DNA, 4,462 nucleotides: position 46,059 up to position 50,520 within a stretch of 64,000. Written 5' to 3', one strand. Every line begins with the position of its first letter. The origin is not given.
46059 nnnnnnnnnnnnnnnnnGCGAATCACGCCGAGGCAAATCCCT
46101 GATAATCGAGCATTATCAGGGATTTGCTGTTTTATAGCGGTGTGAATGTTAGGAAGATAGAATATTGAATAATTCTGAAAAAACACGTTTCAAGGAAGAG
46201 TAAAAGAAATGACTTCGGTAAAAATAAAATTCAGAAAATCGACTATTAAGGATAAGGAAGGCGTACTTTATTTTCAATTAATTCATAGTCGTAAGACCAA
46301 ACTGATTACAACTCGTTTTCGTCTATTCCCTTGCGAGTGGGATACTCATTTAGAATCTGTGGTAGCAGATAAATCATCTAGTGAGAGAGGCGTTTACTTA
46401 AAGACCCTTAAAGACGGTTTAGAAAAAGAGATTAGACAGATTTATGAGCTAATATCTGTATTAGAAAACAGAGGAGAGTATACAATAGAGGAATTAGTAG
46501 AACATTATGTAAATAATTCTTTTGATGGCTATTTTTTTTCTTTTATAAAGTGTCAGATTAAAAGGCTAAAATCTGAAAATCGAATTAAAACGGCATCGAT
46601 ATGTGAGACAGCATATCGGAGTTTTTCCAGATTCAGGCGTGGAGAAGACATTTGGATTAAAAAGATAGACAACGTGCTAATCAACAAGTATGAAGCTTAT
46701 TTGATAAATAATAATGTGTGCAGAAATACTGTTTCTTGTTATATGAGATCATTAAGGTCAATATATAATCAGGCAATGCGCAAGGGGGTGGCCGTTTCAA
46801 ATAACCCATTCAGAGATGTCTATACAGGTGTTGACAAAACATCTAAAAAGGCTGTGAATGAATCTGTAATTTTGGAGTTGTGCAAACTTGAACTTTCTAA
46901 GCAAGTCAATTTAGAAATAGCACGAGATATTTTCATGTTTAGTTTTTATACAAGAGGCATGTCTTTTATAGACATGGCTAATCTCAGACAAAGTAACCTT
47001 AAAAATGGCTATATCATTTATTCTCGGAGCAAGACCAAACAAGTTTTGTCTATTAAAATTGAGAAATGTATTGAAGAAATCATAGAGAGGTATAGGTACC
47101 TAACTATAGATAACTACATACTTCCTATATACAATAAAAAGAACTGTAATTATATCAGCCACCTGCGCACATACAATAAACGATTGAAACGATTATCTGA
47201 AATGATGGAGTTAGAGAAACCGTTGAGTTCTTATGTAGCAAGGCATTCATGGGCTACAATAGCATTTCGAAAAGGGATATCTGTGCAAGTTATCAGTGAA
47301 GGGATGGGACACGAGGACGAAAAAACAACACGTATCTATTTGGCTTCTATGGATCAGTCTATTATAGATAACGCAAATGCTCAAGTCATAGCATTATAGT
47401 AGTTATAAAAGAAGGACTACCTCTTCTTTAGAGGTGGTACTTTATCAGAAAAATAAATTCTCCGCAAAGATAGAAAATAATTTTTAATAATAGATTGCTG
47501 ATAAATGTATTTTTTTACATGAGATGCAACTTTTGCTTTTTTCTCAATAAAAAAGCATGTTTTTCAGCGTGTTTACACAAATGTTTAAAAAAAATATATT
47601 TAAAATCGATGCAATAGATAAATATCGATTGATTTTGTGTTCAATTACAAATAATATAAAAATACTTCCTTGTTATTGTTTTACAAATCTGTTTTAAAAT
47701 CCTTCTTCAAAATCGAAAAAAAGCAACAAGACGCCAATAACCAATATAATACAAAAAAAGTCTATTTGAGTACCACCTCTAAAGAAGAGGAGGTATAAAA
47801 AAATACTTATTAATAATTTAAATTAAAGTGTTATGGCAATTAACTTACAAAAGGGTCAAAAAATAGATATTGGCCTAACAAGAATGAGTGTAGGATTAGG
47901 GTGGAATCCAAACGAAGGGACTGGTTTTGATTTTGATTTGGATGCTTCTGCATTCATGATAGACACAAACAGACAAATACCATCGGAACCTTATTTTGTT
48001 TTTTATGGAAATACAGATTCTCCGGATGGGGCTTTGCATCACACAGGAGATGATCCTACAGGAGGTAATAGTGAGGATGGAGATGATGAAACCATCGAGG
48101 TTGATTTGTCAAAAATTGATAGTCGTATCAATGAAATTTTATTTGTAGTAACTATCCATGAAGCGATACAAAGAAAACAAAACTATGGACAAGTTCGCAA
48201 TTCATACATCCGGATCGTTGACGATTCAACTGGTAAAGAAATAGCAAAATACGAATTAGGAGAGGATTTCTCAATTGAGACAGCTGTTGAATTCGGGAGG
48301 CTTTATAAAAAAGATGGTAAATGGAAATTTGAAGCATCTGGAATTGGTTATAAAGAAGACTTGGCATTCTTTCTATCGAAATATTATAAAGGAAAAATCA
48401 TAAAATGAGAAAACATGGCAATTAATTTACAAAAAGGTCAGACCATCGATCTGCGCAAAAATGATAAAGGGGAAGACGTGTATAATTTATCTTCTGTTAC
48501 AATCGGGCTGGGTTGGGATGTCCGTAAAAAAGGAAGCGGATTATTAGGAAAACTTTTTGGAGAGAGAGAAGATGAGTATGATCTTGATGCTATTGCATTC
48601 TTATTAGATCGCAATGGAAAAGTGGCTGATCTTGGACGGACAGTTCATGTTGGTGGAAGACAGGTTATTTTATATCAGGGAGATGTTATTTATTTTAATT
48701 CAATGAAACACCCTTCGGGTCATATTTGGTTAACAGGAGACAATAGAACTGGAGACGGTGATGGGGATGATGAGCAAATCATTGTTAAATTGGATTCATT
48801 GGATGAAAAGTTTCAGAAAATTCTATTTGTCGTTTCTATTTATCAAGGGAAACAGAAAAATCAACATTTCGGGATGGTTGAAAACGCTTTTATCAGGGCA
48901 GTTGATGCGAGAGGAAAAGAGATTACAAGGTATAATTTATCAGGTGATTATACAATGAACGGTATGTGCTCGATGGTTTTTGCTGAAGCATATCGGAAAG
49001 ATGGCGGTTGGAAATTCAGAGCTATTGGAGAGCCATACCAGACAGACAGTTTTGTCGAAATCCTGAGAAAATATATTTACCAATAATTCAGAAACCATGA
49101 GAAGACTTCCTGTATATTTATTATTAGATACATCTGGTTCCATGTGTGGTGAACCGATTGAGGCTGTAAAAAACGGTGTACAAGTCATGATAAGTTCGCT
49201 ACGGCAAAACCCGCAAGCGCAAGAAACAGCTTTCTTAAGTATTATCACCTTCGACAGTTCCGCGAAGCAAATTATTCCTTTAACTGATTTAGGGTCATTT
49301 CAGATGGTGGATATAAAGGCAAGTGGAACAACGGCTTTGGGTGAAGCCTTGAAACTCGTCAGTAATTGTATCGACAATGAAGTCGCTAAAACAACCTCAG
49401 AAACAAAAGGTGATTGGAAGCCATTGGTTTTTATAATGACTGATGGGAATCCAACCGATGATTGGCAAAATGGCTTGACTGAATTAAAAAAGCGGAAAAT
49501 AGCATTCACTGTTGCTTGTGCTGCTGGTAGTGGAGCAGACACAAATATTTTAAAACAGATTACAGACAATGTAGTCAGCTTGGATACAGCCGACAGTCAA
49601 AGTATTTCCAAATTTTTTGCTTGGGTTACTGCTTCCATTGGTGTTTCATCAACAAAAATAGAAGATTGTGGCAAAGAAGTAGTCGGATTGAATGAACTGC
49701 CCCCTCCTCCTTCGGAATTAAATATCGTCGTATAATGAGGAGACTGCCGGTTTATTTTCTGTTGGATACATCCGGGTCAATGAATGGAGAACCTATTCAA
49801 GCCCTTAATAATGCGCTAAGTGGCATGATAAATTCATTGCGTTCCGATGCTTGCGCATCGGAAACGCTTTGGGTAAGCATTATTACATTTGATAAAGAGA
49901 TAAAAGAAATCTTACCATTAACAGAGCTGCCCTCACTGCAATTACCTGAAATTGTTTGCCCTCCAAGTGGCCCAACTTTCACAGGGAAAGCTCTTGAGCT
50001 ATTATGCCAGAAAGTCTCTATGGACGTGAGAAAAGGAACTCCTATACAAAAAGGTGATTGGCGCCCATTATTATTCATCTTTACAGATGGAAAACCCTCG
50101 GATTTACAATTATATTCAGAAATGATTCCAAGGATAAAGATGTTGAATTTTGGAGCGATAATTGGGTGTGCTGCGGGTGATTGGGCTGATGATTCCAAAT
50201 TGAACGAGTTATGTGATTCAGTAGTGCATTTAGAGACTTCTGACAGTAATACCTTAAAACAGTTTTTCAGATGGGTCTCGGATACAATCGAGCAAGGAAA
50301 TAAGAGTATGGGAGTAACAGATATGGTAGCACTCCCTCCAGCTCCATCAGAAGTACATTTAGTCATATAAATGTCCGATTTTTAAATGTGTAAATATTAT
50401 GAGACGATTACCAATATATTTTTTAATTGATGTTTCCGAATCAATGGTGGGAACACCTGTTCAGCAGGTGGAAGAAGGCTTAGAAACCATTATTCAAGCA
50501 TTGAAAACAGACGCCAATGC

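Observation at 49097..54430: Triplicated TerY-like vWA paralogs; third copy and the kinase both carry C-terminal zinc ribbons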

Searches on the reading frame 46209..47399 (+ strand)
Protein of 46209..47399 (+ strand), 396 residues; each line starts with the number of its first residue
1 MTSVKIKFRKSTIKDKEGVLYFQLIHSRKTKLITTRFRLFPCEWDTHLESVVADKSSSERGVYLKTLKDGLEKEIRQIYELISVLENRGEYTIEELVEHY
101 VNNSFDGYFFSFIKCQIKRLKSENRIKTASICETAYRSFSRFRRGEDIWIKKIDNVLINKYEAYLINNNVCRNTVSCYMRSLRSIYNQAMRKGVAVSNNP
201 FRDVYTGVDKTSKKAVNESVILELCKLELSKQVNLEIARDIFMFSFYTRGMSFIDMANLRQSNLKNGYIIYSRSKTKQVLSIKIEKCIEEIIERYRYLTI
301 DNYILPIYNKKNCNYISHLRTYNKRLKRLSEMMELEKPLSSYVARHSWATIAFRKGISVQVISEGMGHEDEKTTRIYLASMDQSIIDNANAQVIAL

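Call 3: search_protein_families(library=pfam, proteins=[window:46209-47399:+], max_evalue=0.01)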
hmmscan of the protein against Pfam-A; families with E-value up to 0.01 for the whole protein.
window:46209-47399:+ (396 aa): 4 families
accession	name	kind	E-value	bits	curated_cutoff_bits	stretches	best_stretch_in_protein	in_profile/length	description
PF13102.12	Phage_int_SAM_5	-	3e-18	66.4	22.3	1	109-199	2-92/98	Phage integrase SAM-like domain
PF00589.27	Phage_integrase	-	1.8e-12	47.8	27.1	1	242-382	27-170/172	Phage integrase family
PF17293.8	Arm-DNA-bind_5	-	4.1e-07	30.9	22.6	1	7-96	2-86/87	Arm DNA-binding domain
PF17681.6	GCP_N_terminal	-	0.0013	18.8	29.4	1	39-88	46-96/297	Gamma tubulin complex component N-terminal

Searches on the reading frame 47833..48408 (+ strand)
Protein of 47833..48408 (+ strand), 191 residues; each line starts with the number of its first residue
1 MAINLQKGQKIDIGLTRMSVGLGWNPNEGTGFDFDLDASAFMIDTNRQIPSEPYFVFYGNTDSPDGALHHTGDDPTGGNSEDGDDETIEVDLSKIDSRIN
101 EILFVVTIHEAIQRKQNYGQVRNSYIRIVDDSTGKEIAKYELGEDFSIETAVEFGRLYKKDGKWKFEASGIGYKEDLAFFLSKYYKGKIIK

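Call 3: search_protein_families(library=pfam, proteins=[window:47833-48408:+], max_evalue=0.01)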
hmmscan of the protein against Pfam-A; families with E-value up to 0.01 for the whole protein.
window:47833-48408:+ (191 aa): 1 family
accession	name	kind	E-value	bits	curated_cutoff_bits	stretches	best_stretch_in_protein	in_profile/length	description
PF02342.23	TerD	-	3.9e-67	225.8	25.3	1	1-184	1-187/187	TerD domain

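Call 6: search_protein_families(library=ncbifam, proteins=[window:47833-48408:+], max_evalue=0.01)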
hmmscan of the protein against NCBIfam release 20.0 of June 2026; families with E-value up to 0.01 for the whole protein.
window:47833-48408:+ (191 aa): 0 families

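Call 17: search_protein_families(library=padloc, proteins=[window:47833-48408:+], max_evalue=0.001)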
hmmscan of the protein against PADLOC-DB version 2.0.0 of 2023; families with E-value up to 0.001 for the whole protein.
window:47833-48408:+ (191 aa): 0 families

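Call 78: find_encoding_contigs(protein=window:47833-48408:+, flank=3000, max_places=10)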
Protein window:47833-48408:+ (191 aa): 2 contigs read that carry it; 2 places shown.
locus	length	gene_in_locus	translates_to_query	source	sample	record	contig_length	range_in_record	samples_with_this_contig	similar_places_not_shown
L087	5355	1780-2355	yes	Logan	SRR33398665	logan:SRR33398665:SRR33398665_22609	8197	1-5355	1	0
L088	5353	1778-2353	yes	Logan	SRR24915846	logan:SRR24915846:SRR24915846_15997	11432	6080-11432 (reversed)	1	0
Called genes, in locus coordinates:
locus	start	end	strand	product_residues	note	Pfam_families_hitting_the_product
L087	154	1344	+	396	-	PF13102:Phage_int_SAM_5, PF00589:Phage_integrase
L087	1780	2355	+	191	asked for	PF02342:TerD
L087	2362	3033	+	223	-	PF02342:TerD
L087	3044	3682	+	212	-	PF00092:VWA, PF13519:VWA_2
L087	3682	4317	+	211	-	PF00092:VWA, PF13519:VWA_2 (weak)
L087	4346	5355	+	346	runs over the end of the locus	PF00092:VWA, PF13519:VWA_2, PF15616:TerY_C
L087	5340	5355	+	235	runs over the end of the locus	-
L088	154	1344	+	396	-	PF13102:Phage_int_SAM_5, PF00589:Phage_integrase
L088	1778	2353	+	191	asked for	PF02342:TerD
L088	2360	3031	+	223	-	PF02342:TerD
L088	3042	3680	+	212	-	PF00092:VWA, PF13519:VWA_2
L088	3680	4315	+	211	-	PF00092:VWA, PF13519:VWA_2 (weak)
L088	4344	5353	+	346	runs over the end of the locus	PF00092:VWA, PF13519:VWA_2, PF15616:TerY_C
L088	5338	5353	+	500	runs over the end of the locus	PF13672:PP2C_2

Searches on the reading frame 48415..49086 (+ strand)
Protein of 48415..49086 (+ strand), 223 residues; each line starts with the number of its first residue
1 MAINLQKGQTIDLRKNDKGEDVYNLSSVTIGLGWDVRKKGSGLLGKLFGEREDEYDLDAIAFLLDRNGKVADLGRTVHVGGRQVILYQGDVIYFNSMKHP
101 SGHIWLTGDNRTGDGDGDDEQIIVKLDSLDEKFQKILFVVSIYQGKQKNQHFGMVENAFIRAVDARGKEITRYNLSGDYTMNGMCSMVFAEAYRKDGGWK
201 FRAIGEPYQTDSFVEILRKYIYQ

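Call 3: search_protein_families(library=pfam, proteins=[window:48415-49086:+], max_evalue=0.01)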
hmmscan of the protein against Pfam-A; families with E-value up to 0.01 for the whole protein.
window:48415-49086:+ (223 aa): 1 family
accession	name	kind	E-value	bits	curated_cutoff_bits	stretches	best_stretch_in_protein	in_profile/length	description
PF02342.23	TerD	-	2.4e-56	190.6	25.3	1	1-220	1-187/187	TerD domain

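Call 6: search_protein_families(library=ncbifam, proteins=[window:48415-49086:+], max_evalue=0.01)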
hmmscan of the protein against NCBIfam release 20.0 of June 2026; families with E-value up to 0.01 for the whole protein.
window:48415-49086:+ (223 aa): 0 families

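Call 17: search_protein_families(library=padloc, proteins=[window:48415-49086:+], max_evalue=0.001)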
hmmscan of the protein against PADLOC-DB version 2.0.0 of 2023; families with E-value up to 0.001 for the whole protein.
window:48415-49086:+ (223 aa): 0 families

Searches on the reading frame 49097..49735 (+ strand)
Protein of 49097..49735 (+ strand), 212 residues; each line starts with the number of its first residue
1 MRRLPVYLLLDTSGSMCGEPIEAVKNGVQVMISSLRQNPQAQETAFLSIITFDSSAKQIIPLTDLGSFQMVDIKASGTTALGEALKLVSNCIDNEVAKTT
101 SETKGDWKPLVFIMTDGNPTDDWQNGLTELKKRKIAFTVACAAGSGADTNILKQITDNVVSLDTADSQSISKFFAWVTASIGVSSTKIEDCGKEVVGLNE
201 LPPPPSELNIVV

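Call 3: search_protein_families(library=pfam, proteins=[window:49097-49735:+], max_evalue=0.01)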
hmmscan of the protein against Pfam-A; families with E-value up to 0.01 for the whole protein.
window:49097-49735:+ (212 aa): 3 families
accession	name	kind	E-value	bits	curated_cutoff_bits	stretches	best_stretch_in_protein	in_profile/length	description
PF00092.34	VWA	-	3.8e-15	57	23.8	1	6-157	2-152/174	von Willebrand factor type A domain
PF13519.12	VWA_2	-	1.8e-10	41.8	27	1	6-117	1-106/107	von Willebrand factor type A domain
PF13768.12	VWA_3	-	0.00012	22.6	27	1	6-132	3-121/155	von Willebrand factor type A domain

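Call 6: search_protein_families(library=ncbifam, proteins=[window:49097-49735:+], max_evalue=0.01)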
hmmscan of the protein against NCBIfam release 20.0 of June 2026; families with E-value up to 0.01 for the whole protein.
window:49097-49735:+ (212 aa): 4 families
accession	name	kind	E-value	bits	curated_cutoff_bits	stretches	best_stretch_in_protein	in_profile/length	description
TIGR03788.1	marine_srt_targ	equivalog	6.6e-06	24.8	551.65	1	6-118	274-380/629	marine proteobacterial sortase target protein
NF003712.0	PRK05325.2-4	equivalog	6.5e-05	21.7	421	1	6-132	267-381/446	hypothetical protein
TIGR02442.1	Cob-chelat-sub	hypoth_equivalog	0.00012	20.6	779.45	1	6-119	475-583/641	putative cobaltochelatase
NF003711.0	PRK05325.2-3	equivalog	0.0019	17.5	388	1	8-132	198-309/369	hypothetical protein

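Call 17: search_protein_families(library=padloc, proteins=[window:49097-49735:+], max_evalue=0.001)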
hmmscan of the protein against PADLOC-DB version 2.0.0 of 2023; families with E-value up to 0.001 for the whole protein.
window:49097-49735:+ (212 aa): 0 families

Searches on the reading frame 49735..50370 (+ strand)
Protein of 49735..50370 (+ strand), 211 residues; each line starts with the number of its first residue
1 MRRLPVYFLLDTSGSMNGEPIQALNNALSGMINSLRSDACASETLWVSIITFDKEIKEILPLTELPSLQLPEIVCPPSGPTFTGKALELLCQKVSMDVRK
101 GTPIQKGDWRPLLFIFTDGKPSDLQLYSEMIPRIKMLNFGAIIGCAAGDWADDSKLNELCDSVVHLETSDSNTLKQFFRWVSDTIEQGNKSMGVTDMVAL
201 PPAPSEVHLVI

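Call 3: search_protein_families(library=pfam, proteins=[window:49735-50370:+], max_evalue=0.01)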
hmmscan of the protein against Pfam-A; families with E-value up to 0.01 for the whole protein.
window:49735-50370:+ (211 aa): 2 families
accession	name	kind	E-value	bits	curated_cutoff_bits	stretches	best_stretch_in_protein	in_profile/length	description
PF00092.34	VWA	-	9.7e-13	49.1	23.8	1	6-178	2-172/174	von Willebrand factor type A domain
PF13519.12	VWA_2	-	3.2e-07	31.4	27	1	6-119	1-106/107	von Willebrand factor type A domain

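Call 6: search_protein_families(library=ncbifam, proteins=[window:49735-50370:+], max_evalue=0.01)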
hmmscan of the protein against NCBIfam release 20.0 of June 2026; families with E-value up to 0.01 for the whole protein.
window:49735-50370:+ (211 aa): 1 family
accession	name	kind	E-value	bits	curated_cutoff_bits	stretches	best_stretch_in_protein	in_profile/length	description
TIGR03788.1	marine_srt_targ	equivalog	0.0012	17.4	551.65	1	6-60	274-322/629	marine proteobacterial sortase target protein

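Call 17: search_protein_families(library=padloc, proteins=[window:49735-50370:+], max_evalue=0.001)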
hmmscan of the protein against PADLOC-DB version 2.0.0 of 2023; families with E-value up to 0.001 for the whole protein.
window:49735-50370:+ (211 aa): 0 families
